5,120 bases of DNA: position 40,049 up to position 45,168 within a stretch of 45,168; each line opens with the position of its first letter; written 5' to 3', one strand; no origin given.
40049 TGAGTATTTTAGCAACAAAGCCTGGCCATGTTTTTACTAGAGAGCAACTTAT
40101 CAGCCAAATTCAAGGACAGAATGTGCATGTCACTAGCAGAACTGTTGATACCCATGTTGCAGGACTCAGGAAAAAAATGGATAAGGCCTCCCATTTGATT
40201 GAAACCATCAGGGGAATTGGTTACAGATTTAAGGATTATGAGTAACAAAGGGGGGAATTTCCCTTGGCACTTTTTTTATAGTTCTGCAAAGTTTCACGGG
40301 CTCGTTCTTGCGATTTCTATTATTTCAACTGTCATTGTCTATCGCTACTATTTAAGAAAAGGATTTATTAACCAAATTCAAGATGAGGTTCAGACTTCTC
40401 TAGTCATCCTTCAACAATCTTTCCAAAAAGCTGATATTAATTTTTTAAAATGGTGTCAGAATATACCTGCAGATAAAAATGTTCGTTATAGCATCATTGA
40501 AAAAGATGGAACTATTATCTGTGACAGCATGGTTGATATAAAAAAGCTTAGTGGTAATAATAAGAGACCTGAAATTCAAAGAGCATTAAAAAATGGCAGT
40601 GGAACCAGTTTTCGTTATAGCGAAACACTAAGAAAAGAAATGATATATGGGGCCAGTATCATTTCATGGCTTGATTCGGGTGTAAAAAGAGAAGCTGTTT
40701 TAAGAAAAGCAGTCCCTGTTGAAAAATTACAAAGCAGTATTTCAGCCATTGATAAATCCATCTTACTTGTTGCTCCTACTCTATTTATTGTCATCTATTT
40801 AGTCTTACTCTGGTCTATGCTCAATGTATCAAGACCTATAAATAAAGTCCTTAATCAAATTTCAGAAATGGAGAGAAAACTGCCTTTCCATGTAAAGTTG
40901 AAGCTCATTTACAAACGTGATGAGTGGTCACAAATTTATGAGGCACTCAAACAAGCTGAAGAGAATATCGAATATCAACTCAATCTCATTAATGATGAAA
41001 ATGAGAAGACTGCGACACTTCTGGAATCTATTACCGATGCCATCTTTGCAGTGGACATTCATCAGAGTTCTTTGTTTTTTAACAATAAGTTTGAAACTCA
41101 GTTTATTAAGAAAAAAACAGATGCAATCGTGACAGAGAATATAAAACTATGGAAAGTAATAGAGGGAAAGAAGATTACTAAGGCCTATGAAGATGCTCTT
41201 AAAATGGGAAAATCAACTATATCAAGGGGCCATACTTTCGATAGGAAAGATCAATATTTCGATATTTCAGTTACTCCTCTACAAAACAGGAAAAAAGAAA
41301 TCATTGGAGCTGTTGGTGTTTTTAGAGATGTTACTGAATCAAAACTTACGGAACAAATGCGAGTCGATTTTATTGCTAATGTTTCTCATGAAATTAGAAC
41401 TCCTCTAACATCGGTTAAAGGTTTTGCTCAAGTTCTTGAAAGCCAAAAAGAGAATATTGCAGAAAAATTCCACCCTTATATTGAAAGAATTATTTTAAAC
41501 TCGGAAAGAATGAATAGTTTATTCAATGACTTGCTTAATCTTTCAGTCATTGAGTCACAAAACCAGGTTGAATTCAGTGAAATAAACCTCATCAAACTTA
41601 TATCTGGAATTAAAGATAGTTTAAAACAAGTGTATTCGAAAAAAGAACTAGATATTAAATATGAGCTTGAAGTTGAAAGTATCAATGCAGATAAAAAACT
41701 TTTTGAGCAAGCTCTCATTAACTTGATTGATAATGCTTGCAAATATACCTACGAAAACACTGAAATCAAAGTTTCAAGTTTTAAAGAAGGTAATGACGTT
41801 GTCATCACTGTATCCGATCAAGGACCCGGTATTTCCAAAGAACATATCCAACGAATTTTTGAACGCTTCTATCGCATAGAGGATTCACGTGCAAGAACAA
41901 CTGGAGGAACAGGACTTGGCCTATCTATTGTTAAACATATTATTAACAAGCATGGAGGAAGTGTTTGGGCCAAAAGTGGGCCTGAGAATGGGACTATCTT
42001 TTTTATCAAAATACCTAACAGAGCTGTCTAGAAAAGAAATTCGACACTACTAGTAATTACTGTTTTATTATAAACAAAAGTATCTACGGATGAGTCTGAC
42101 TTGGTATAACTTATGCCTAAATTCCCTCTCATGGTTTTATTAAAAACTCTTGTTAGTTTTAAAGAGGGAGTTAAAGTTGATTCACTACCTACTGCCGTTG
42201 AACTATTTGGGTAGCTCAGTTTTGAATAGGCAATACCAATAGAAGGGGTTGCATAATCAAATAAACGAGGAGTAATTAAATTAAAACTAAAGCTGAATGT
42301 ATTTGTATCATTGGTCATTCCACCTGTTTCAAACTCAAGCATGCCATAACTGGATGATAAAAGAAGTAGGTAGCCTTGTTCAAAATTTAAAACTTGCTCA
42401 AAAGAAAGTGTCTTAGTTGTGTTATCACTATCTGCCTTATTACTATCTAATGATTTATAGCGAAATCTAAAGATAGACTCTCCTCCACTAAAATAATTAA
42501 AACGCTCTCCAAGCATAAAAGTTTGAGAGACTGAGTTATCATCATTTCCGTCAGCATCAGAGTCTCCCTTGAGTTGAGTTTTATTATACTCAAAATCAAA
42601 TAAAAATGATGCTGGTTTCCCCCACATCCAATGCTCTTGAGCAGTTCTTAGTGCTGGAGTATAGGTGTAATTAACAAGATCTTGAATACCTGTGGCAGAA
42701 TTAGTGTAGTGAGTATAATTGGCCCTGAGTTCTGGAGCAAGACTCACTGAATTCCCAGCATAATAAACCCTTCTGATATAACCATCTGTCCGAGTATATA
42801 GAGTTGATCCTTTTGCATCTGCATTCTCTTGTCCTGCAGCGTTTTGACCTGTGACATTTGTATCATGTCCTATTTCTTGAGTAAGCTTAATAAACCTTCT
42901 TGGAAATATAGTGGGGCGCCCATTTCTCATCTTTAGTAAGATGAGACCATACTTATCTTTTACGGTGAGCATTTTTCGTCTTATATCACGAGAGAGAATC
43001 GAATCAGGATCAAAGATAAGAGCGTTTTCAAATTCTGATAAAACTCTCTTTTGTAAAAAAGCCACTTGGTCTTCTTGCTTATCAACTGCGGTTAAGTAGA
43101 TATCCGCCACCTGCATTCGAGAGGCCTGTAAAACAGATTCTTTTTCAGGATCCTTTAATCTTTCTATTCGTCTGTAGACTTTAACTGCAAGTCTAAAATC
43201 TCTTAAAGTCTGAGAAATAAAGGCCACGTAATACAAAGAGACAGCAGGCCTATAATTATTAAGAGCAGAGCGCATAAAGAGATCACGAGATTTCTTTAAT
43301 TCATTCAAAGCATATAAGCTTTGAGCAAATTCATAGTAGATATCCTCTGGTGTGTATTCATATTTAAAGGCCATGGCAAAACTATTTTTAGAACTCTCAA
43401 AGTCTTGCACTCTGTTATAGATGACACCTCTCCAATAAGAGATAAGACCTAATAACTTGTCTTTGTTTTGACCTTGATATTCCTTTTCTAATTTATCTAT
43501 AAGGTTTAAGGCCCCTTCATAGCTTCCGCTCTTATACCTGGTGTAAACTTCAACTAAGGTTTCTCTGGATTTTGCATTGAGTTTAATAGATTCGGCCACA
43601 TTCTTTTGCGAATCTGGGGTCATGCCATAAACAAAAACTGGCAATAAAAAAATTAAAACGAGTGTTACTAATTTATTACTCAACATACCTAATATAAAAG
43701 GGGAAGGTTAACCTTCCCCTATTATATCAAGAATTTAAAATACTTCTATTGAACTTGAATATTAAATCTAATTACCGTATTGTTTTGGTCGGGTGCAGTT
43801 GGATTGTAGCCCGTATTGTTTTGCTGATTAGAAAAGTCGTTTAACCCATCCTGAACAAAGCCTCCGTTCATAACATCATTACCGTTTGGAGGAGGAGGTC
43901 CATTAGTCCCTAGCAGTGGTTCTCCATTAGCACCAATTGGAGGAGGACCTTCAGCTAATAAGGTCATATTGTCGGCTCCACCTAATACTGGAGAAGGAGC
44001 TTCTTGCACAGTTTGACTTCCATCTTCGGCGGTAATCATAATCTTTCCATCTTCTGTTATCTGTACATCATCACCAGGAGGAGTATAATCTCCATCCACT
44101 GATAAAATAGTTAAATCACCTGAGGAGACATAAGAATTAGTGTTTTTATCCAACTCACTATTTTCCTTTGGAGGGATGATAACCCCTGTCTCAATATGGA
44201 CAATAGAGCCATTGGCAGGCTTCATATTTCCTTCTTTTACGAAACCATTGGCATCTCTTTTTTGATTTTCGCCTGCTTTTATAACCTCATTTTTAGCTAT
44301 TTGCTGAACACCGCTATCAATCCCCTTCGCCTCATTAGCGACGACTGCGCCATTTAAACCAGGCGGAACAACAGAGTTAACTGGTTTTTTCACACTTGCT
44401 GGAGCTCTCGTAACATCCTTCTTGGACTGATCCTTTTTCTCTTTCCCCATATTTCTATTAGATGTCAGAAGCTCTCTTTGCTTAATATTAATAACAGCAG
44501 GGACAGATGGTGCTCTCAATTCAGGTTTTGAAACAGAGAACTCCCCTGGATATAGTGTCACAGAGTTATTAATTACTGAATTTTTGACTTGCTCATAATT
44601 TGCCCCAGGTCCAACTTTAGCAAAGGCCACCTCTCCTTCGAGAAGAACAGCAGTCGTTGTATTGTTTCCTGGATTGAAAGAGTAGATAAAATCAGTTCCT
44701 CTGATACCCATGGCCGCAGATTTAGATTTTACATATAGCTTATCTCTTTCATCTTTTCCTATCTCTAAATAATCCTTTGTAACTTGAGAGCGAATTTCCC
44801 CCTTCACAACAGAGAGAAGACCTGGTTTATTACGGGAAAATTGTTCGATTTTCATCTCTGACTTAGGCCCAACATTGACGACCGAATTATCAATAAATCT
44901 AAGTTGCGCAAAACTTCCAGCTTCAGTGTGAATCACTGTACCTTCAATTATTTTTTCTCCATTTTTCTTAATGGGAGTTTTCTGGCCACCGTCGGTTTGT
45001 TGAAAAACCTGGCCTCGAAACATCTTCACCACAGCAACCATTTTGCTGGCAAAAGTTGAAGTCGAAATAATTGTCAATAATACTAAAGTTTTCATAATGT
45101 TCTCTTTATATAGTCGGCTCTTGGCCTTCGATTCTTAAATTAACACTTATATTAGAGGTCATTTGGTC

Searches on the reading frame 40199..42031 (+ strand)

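Call 40: search_protein_families(library=pfam, proteins=[window:40199-42031:+], max_evalue=0.001)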
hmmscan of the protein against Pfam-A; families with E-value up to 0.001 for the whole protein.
window:40199-42031:+ (610 aa): 7 families
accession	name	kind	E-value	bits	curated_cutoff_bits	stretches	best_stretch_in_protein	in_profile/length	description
PF02518.31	HATPase_c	-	4.2e-31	108.1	26.4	1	498-607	2-109/111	Histidine kinase-, DNA gyrase B-, and HSP90-like ATPase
PF00512.31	HisKA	-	1.2e-18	67.4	26.9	1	388-453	2-65/66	His Kinase A (phospho-acceptor) domain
PF00989.32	PAS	-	2.8e-06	27.8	22.6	1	272-378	4-113/113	PAS fold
PF13589.12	HATPase_c_3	-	3.6e-06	27.5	25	1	502-575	3-77/137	Histidine kinase-, DNA gyrase B-, and HSP90-like ATPase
PF08448.16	PAS_4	-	4.1e-06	27.4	23.1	1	275-382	1-109/110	PAS fold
PF13426.13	PAS_9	-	2.1e-05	25.2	27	1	280-380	2-103/103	PAS domain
PF14501.12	HATPase_c_5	-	0.00017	21.9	22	1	505-590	9-87/102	GHKL domain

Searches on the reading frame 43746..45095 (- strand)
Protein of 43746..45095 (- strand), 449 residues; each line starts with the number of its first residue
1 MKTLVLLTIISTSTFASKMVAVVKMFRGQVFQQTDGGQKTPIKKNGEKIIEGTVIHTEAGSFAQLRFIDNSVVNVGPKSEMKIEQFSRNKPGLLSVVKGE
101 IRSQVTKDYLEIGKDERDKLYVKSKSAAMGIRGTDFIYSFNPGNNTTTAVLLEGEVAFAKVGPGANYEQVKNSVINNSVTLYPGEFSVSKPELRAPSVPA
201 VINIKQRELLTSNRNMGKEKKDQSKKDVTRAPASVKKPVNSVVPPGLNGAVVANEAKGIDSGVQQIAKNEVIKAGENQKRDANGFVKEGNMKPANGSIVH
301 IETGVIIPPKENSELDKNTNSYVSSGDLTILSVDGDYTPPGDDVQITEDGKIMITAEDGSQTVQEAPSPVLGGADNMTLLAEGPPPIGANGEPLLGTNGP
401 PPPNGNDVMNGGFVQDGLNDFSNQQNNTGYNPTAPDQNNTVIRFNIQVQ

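Call 40: search_protein_families(library=pfam, proteins=[window:43746-45095:-], max_evalue=0.001)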
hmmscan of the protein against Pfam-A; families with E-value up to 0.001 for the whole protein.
window:43746-45095:- (449 aa): 1 family
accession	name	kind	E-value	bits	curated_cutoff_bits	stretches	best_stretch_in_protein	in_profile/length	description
PF04773.18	FecR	-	6.6e-12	46.1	24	1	54-156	2-96/97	FecR protein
